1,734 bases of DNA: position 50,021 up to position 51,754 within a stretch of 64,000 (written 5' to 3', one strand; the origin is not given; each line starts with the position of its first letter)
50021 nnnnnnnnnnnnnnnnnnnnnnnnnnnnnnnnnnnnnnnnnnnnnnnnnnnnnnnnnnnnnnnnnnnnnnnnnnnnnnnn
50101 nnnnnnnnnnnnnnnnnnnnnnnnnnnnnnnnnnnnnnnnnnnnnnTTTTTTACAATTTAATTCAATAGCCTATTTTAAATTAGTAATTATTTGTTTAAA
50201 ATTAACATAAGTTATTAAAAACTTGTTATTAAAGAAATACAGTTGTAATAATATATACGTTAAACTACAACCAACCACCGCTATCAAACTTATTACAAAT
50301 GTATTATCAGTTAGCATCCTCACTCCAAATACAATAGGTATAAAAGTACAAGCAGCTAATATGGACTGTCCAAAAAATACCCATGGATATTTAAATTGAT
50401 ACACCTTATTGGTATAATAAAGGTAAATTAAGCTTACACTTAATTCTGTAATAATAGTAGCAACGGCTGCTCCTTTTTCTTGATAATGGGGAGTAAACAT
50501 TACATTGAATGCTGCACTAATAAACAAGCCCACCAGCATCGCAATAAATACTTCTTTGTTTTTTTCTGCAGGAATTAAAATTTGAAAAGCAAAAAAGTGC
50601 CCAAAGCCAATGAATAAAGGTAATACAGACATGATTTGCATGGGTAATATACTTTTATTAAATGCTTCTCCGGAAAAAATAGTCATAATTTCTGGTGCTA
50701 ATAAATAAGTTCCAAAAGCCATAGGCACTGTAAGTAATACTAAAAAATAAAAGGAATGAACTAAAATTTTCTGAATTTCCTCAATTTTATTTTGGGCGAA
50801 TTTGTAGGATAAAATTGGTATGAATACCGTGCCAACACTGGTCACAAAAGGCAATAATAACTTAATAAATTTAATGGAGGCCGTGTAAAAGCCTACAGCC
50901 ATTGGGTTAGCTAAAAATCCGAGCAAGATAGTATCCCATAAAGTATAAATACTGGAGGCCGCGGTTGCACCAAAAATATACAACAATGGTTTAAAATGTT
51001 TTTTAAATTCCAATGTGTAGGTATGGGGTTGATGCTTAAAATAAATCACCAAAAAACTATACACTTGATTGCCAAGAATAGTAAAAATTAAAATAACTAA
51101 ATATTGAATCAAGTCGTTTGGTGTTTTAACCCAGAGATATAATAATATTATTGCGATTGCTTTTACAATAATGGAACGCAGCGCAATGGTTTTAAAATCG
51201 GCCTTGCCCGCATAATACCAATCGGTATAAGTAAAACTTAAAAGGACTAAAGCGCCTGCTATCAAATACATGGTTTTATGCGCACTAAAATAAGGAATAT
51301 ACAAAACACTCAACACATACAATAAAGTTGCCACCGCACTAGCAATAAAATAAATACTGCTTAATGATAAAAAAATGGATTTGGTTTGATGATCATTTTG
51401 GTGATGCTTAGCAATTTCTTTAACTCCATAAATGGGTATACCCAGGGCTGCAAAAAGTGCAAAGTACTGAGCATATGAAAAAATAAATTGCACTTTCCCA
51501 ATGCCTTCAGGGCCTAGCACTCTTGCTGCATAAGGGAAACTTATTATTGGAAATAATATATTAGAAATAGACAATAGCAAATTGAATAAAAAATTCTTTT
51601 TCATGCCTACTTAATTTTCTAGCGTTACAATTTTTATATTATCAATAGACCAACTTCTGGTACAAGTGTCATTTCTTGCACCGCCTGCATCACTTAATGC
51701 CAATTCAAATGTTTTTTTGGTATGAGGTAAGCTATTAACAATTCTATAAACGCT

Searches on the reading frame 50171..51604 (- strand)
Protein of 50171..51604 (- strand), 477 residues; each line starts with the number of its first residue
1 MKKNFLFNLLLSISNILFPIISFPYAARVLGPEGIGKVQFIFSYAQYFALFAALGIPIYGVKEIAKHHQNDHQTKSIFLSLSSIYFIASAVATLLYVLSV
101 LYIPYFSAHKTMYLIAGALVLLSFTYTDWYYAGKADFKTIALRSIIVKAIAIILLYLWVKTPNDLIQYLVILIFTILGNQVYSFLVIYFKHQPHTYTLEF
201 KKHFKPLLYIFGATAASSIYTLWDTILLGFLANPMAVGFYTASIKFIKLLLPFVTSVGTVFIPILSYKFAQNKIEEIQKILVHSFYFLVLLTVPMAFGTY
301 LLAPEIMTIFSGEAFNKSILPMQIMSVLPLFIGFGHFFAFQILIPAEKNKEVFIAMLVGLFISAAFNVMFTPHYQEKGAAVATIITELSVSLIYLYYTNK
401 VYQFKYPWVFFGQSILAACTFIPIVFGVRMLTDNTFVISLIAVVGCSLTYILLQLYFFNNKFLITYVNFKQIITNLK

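Call 8: search_protein_families(library=pfam, proteins=[window:50171-51604:-])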
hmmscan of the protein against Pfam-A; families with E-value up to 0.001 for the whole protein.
window:50171-51604:- (477 aa): 4 families
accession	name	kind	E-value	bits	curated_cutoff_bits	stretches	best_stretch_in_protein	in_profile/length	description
PF01943.22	Polysacc_synt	-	1.5e-33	116.9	28.2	1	2-266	2-271/274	Polysaccharide biosynthesis protein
PF13440.11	Polysacc_synt_3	-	3.4e-09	36.8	23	1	27-319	3-292/293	Polysaccharide biosynthesis protein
PF01554.23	MatE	-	1.1e-05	25.6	24.9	1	213-368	5-160/161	MatE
PF03023.19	MurJ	-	6.8e-05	22.1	27.4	1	180-438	171-442/451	Lipid II flippase MurJ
